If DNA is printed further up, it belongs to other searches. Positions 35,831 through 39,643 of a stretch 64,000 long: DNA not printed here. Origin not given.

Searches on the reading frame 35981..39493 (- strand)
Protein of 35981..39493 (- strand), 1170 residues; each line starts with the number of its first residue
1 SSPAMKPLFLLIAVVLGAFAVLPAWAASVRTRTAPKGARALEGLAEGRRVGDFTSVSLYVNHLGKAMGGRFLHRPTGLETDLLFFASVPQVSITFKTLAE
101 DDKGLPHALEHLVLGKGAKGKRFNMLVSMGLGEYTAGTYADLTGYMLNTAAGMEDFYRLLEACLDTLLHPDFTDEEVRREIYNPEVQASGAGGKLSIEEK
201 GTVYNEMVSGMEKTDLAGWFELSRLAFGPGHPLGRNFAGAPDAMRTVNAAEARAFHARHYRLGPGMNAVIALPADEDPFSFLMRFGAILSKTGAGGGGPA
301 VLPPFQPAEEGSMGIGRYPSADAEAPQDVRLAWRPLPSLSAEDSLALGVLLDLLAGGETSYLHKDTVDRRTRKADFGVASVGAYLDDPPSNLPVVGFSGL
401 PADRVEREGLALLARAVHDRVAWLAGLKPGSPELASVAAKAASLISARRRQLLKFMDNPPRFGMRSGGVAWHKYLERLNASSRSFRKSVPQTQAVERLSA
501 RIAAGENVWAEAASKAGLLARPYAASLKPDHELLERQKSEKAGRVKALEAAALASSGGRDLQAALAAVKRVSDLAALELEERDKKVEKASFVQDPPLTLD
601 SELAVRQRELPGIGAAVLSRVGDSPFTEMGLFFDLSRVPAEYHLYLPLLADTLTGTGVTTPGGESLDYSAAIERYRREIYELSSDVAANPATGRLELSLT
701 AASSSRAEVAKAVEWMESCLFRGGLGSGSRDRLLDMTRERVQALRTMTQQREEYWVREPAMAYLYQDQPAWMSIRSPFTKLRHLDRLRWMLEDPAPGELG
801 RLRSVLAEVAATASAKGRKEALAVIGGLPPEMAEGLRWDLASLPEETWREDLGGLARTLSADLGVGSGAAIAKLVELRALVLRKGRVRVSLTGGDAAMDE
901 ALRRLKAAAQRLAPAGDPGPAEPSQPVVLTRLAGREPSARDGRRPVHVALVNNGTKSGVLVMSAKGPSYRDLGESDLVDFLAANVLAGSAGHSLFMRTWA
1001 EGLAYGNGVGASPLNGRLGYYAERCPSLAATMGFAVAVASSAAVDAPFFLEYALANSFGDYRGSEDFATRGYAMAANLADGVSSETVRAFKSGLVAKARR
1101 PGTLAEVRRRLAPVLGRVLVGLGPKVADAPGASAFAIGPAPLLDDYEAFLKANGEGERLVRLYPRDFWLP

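Call 46: search_protein_families(library=pfam, proteins=[window:35981-39493:-], max_evalue=0.001)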
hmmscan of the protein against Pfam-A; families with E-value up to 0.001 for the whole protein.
window:35981-39493:- (1170 aa): 1 family
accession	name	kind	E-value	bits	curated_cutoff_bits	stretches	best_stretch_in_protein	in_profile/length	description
PF05193.26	Peptidase_M16_C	-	0.0002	21.8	23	0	247-365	2-115/181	Peptidase M16 inactive domain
